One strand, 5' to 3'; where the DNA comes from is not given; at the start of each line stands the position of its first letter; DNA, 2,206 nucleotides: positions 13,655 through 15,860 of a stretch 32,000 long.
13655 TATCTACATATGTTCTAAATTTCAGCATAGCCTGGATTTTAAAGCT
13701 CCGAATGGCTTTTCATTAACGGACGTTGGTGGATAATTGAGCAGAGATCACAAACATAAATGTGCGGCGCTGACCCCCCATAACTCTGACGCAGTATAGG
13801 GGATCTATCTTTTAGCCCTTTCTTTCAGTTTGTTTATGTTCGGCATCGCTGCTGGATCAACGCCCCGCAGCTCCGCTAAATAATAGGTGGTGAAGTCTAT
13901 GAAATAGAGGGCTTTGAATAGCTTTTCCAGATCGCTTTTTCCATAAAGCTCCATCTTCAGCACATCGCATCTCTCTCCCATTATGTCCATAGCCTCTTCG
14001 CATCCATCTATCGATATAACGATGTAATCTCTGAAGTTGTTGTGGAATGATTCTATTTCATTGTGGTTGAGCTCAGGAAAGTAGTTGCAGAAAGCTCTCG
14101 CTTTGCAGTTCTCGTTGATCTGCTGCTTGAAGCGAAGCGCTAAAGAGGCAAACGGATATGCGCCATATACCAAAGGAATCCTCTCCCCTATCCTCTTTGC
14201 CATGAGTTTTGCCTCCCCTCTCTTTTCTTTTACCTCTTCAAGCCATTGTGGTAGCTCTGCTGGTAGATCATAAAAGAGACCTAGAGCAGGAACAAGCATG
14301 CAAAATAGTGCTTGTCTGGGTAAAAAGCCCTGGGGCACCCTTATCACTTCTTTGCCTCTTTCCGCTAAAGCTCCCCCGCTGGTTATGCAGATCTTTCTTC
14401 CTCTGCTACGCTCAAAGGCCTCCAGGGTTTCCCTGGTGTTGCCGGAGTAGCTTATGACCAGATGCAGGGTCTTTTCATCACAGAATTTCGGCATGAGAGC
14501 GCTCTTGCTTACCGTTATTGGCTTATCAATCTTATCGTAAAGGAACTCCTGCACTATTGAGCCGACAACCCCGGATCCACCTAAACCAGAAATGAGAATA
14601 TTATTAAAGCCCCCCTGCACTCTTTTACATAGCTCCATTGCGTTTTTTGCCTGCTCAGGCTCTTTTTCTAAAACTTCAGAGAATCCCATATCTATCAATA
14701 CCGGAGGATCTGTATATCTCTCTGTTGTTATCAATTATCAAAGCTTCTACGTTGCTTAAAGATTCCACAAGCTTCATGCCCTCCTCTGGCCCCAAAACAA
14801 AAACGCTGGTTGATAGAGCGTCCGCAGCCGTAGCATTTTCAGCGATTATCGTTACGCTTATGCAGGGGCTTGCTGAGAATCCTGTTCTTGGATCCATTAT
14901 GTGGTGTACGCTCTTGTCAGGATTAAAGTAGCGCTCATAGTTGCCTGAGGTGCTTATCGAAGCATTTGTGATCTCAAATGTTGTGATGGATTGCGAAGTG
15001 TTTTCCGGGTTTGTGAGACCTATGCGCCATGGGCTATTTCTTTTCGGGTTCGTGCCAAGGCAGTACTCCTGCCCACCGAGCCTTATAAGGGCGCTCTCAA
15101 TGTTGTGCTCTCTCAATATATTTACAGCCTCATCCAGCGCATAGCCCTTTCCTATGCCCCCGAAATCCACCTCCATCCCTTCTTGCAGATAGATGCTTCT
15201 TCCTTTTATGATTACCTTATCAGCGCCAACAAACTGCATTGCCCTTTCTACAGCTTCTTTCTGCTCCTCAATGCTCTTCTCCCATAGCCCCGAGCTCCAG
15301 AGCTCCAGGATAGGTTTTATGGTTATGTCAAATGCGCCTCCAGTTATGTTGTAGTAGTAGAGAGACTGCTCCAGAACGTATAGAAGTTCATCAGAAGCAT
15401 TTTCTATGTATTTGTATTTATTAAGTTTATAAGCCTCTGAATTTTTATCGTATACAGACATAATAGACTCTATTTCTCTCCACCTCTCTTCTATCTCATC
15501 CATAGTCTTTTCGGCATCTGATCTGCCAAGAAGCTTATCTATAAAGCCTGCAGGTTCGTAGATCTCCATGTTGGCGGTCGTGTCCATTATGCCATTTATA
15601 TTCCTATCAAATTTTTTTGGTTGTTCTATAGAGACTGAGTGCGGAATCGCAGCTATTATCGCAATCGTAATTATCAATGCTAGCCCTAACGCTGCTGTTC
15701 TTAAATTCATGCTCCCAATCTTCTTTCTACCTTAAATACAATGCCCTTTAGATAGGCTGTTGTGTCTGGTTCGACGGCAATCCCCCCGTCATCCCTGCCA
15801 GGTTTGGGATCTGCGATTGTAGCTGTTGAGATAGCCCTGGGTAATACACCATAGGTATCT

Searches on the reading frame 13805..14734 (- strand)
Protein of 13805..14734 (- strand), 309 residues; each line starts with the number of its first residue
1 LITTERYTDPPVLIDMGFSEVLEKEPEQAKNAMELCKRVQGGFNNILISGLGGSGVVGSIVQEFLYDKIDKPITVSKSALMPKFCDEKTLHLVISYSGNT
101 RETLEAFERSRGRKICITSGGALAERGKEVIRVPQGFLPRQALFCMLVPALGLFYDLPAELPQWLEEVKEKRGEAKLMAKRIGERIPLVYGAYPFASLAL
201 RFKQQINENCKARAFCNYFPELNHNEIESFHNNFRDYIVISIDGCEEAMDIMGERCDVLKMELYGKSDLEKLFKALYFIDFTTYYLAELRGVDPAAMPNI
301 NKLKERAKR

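Call 77: search_protein_families(library=pfam, proteins=[window:13805-14734:-], max_evalue=0.0001)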
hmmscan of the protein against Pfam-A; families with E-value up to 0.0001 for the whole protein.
window:13805-14734:- (309 aa): 1 family
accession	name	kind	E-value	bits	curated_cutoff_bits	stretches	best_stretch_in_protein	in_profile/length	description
PF10432.14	bact-PGI_C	-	2.8e-34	118.7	24.5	1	173-306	3-150/151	Bacterial phospho-glucose isomerase C-terminal SIS domain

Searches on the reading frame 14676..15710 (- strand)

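Call 77: search_protein_families(library=pfam, proteins=[window:14676-15710:-], max_evalue=0.0001)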
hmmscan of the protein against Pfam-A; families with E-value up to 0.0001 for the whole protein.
window:14676-15710:- (344 aa): 1 family
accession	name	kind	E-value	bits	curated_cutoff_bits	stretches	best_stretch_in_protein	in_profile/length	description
PF02424.20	ApbE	-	3.3e-78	263.3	25.6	1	42-325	1-266/266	ApbE family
